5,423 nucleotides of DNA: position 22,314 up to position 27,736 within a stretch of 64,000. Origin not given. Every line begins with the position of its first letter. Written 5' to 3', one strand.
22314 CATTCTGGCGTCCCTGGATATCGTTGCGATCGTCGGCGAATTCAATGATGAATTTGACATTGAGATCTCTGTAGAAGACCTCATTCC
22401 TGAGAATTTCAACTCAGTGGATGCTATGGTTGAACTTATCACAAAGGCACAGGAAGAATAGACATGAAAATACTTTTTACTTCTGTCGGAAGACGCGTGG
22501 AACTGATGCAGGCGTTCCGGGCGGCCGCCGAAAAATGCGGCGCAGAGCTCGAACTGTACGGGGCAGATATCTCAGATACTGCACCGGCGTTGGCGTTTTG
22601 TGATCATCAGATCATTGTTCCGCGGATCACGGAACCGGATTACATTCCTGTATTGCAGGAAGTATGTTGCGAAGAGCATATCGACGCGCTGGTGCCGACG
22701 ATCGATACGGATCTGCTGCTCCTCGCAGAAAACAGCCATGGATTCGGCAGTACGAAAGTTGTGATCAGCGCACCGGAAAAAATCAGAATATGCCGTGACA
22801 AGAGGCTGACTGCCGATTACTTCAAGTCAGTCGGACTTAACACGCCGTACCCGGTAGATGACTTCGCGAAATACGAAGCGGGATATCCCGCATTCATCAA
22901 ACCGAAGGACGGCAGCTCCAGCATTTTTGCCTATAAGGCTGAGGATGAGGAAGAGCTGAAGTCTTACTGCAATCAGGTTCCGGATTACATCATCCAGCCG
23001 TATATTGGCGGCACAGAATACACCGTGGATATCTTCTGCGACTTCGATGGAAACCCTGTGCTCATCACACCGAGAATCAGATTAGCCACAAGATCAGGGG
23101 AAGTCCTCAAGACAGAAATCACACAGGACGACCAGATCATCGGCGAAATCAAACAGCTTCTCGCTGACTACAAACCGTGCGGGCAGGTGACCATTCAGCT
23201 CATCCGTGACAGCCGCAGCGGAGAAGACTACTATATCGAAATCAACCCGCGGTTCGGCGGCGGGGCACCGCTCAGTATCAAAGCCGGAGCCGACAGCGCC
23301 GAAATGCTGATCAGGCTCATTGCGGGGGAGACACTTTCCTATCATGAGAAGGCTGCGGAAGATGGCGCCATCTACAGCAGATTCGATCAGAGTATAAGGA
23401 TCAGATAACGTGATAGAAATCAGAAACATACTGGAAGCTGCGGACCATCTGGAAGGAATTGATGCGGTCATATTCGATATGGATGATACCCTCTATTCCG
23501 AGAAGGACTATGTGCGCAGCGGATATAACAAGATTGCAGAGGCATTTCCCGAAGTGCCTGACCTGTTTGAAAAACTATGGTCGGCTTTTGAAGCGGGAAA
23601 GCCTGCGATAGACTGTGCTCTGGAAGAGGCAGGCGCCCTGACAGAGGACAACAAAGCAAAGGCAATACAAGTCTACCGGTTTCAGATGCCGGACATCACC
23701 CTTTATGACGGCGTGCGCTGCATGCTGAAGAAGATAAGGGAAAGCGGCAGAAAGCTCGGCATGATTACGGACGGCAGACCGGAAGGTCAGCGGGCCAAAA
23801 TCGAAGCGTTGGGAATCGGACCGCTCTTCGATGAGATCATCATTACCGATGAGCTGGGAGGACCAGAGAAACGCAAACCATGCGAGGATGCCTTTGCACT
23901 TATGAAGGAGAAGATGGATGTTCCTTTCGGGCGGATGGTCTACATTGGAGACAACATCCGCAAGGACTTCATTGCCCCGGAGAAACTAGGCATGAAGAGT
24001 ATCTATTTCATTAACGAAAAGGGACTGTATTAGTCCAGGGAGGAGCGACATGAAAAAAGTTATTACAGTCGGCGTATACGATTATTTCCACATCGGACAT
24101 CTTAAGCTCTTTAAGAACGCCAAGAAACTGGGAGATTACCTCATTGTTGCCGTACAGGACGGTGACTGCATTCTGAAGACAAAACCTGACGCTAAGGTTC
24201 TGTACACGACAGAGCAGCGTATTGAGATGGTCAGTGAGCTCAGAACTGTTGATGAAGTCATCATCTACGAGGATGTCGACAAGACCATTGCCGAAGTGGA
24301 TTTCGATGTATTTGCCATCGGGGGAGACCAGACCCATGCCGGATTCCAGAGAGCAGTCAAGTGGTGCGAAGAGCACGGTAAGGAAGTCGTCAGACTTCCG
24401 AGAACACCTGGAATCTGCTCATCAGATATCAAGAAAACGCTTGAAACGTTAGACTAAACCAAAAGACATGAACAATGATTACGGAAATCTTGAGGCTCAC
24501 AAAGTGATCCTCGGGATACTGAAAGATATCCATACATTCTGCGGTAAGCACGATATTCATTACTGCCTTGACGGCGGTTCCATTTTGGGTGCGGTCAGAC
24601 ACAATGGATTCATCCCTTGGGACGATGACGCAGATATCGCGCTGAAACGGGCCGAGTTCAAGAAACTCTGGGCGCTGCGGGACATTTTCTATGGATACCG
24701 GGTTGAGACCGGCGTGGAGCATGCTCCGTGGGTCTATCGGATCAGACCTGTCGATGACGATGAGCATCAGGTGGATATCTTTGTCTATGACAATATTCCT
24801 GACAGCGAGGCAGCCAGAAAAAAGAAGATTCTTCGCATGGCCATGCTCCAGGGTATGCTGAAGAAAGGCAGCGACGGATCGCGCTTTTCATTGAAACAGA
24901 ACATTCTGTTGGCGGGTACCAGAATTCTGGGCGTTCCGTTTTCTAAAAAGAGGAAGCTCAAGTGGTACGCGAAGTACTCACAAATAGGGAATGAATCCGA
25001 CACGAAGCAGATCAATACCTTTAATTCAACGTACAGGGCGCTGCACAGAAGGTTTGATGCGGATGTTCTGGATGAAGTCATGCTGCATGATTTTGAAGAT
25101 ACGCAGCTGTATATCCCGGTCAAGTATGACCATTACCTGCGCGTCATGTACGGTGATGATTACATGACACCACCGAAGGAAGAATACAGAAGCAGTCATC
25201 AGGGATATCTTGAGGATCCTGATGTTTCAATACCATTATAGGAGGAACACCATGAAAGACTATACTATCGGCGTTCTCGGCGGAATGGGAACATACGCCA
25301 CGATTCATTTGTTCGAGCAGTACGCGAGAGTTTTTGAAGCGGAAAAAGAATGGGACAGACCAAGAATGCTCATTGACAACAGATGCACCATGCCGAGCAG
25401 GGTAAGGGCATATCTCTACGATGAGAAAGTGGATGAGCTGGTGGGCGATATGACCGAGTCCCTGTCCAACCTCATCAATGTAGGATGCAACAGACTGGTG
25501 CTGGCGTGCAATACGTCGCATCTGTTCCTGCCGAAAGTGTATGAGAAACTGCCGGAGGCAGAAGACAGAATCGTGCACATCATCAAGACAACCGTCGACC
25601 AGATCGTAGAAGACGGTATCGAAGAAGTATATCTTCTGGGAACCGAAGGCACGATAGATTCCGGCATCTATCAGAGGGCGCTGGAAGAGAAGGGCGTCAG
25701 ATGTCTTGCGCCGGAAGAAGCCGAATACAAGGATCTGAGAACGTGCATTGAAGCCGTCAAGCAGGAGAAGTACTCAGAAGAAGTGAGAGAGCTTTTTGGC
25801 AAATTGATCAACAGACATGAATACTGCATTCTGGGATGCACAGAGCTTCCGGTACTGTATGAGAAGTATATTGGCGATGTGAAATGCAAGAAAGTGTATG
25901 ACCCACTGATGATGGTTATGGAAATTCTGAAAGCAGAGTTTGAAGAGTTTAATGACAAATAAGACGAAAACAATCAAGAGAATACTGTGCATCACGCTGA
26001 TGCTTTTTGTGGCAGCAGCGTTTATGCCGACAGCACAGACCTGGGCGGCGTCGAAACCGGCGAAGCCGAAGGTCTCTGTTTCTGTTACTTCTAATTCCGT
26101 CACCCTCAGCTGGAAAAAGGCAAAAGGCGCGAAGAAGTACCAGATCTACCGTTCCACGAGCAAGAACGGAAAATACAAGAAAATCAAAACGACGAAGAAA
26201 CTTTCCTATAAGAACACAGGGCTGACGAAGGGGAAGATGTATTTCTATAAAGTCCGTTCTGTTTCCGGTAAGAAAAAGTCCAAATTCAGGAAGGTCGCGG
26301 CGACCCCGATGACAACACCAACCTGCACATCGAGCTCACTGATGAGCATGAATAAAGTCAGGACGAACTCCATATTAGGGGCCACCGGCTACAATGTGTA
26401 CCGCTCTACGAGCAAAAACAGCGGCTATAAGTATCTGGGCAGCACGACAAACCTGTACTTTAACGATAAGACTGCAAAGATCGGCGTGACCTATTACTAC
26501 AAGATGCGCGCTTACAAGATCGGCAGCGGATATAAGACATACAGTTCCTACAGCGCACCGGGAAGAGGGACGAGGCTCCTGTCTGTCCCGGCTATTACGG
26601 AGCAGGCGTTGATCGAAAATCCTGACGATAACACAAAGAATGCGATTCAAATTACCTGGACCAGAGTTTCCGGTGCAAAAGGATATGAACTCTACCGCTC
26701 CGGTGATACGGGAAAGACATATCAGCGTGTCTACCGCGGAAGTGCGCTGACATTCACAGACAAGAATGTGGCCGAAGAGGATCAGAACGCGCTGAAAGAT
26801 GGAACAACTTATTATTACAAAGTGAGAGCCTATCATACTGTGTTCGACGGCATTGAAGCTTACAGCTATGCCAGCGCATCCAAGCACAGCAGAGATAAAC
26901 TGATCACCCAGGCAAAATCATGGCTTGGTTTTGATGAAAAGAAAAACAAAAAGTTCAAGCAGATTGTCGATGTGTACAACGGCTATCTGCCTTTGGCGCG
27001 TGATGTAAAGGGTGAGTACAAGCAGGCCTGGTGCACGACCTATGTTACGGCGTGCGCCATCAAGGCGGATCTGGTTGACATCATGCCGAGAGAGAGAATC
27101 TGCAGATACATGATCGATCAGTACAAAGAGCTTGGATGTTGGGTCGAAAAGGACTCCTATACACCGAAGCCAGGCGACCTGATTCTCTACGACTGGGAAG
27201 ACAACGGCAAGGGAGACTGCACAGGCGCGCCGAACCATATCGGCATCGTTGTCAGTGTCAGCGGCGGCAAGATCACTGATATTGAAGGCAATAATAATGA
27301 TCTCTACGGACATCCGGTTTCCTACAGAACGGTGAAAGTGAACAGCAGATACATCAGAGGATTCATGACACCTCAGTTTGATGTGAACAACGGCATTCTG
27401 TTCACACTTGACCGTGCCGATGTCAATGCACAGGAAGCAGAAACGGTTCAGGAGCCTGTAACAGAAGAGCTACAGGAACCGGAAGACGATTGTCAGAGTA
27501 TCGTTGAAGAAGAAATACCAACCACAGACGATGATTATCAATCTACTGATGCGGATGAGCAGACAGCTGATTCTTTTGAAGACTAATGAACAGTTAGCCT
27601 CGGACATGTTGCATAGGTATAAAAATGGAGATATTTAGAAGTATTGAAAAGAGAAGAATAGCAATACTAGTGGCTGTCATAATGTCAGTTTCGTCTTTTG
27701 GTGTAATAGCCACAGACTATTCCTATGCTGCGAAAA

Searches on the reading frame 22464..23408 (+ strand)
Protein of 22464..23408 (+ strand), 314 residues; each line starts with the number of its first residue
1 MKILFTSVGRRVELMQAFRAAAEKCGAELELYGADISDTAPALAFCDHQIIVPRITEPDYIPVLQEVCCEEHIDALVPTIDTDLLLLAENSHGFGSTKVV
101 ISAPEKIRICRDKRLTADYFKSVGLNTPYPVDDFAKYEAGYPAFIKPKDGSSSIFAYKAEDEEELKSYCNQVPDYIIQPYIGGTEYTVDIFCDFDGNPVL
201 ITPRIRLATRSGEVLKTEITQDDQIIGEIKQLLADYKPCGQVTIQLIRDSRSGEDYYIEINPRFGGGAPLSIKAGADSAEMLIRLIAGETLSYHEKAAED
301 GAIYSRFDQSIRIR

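Call 4: search_protein_families(library=pfam, proteins=[window:22464-23408:+], max_evalue=0.01)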
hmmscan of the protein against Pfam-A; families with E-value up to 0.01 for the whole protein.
window:22464-23408:+ (314 aa): 6 families
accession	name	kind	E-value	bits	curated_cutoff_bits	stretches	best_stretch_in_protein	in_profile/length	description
PF21360.3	PylC-like_N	-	6.3e-24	84.4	27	1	3-97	1-91/96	PylC-like, N-terminal domain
PF02655.19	ATP-grasp_3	-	5.7e-18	66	23.2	1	110-266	1-159/160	ATP-grasp domain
PF15632.11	ATPgrasp_Ter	-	3.3e-16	59.7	29.1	1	172-296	2-118/131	ATP-grasp in the biosynthetic pathway with Ter operon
PF13535.11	ATP-grasp_4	-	1.1e-07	32.1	27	1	141-217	3-97/160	ATP-grasp domain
PF02786.22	CPSase_L_D2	-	0.0026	17.8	19.8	0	233-292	149-209/211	Carbamoyl-phosphate synthase L chain, ATP binding domain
PF07478.18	Dala_Dala_lig_C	-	0.0036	17.3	24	1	138-191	34-91/204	D-ala D-ala ligase C-terminus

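Call 9: search_protein_families(library=ncbifam, proteins=[window:22464-23408:+], max_evalue=0.01)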
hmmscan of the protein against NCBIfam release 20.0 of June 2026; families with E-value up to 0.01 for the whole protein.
window:22464-23408:+ (314 aa): 17 families
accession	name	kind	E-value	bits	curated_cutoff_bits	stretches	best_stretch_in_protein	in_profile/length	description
NF009405.0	PRK12767.1-4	equivalog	6.7e-82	275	390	1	1-311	1-313/320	carbamoyl phosphate synthase-like protein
NF009403.0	PRK12767.1-2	equivalog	1.9e-54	185.2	286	2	1-235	1-238/342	carbamoyl phosphate synthase-like protein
NF009406.0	PRK12767.1-5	equivalog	2e-52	178.3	271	1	1-291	3-298/327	carbamoyl phosphate synthase-like protein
NF009404.0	PRK12767.1-3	equivalog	2.9e-48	164.5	316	1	1-311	1-331/344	carbamoyl phosphate synthase-like protein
NF009402.0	PRK12767.1-1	equivalog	9.2e-39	133.1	218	1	26-285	27-297/329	carbamoyl phosphate synthase-like protein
NF053643.1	Ddl_archaea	equivalog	1.5e-12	47.2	500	1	37-285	31-294/367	putative pseudomurein biosynthesis ATP-grasp protein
NF002563.0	PRK02186.1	subfamily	2.3e-10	39.4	625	1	103-201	98-208/890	argininosuccinate lyase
TIGR03909.1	pyrrolys_PylC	equivalog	3.3e-10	39.2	248.3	1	70-193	59-179/374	3-methylornithine--L-lysine ligase PylC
NF011169.0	PRK14571.1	equivalog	1e-05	25.1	404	1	109-192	92-181/300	D-alanyl-alanine synthetase A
NF002378.0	PRK01372.1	subfamily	4.6e-05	22.3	243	1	109-193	97-191/305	D-alanine--D-alanine ligase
TIGR01205.1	D_ala_D_alaTIGR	subfamily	5.1e-05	22.4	245.65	1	109-191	103-201/318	D-alanine--D-alanine ligase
NF005315.0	PRK06849.1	equivalog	0.00011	21.3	406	1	49-265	53-277/389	hypothetical protein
NF002527.0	PRK01966.1-3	equivalog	0.00091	18.5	310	1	108-190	114-210/332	D-alanine--D-alanine ligase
NF011170.0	PRK14572.1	equivalog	0.0013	17.9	489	1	139-188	170-223/351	D-alanyl-alanine synthetase A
NF011167.0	PRK14569.1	equivalog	0.0017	17.8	410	1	135-206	125-199/296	D-alanyl-alanine synthetase A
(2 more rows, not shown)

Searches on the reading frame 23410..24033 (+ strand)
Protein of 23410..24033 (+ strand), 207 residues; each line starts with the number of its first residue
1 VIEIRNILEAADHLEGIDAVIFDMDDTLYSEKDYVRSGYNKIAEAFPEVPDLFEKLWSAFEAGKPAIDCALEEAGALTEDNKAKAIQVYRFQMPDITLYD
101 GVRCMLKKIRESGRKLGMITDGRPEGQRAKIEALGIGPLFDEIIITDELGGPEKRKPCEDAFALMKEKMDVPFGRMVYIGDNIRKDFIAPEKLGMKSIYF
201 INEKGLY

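Call 4: search_protein_families(library=pfam, proteins=[window:23410-24033:+], max_evalue=0.01)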
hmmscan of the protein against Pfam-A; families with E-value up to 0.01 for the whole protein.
window:23410-24033:+ (207 aa): 4 families
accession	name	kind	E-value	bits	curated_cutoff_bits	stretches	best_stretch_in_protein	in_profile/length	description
PF00702.32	Hydrolase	-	4.3e-24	86.4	26.4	1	17-192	1-189/191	haloacid dehalogenase-like hydrolase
PF13419.12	HAD_2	-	5.6e-20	72.6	23.8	1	20-198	1-176/178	Haloacid dehalogenase-like hydrolase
PF13242.12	Hydrolase_like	-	0.00044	20.6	22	1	155-198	3-46/75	HAD-hyrolase-like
PF03767.20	Acid_phosphat_B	-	0.0086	16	27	0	8-40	67-101/230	HAD superfamily, subfamily IIIB (Acid phosphatase)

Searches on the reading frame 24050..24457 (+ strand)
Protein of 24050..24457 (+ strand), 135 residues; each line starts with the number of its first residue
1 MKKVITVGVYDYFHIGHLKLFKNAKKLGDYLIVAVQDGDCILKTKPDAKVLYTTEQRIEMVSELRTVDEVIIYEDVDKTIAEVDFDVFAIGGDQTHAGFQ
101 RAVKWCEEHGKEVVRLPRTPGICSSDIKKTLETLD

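Call 23: search_protein_families(library=pfam, proteins=[window:24050-24457:+], max_evalue=0.001)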
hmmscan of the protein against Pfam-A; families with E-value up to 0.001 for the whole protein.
window:24050-24457:+ (135 aa): 2 families
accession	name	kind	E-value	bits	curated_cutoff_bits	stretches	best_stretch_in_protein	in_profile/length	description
PF01467.32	CTP_transf_like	-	6.7e-18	65.6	21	1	5-129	1-132/133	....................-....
PF06574.18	FAD_syn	-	3.5e-06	27.4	27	1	2-88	7-97/158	FAD synthetase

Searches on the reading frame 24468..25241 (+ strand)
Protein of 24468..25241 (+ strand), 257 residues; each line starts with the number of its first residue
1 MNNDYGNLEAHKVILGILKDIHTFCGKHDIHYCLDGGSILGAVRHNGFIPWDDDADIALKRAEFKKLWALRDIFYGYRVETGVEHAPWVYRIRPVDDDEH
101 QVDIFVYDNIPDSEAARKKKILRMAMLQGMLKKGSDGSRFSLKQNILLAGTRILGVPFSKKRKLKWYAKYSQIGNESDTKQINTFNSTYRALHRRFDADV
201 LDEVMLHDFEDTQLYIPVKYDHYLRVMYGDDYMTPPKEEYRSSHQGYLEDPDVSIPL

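Call 4: search_protein_families(library=pfam, proteins=[window:24468-25241:+], max_evalue=0.01)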
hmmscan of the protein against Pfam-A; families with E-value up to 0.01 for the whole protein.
window:24468-25241:+ (257 aa): 1 family
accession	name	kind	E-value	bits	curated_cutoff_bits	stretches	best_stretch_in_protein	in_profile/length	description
PF04991.19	LicD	-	2.1e-29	103.7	22.6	2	25-69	1-45/227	LicD family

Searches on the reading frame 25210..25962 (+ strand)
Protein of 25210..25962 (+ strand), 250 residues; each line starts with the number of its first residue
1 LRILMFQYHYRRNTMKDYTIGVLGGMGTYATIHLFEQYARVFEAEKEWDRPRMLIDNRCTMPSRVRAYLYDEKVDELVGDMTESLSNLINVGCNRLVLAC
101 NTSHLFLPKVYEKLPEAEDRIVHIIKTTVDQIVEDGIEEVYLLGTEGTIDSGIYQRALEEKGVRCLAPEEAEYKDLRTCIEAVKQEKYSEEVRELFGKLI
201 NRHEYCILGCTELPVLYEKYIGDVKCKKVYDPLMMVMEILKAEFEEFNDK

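Call 23: search_protein_families(library=pfam, proteins=[window:25210-25962:+], max_evalue=0.001)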
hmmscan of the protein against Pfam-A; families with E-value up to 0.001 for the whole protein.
window:25210-25962:+ (250 aa): 1 family
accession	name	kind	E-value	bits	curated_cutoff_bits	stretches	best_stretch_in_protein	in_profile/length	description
PF01177.27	Asp_Glu_race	-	7.2e-21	75.4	31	1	23-232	1-203/211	Asp/Glu/Hydantoin racemase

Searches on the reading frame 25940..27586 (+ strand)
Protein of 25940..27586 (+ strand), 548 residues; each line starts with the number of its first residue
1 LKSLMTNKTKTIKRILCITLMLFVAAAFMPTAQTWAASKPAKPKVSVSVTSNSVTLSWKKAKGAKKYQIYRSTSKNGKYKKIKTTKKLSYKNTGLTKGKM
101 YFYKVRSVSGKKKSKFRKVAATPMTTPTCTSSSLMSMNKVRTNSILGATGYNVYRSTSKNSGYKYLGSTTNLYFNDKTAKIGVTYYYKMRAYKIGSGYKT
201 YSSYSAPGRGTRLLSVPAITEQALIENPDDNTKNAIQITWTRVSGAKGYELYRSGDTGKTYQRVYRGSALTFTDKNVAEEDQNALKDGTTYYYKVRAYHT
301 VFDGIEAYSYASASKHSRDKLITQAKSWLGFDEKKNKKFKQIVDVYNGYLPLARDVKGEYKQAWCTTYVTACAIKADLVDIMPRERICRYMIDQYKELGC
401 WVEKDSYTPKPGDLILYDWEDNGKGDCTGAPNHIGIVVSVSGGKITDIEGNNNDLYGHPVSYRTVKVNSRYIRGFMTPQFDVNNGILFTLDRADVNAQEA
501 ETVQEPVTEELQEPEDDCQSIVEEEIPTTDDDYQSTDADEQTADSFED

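Call 4: search_protein_families(library=pfam, proteins=[window:25940-27586:+], max_evalue=0.01)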
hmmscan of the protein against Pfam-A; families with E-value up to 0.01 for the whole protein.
window:25940-27586:+ (548 aa): 4 families
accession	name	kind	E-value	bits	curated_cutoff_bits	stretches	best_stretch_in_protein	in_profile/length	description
PF05257.22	CHAP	-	1.2e-08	35.8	26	1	361-451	5-81/81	CHAP domain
PF00041.27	fn3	-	3.9e-08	33.8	25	1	39-116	2-77/84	Fibronectin type III domain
PF21910.2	GH85_C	-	1.2e-05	26.1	27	0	52-85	17-49/95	GH85 endohexosaminidases, C-terminal domain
PF16383.10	DUF4992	-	0.00079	19.6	29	0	196-251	30-81/183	Domain of unknown function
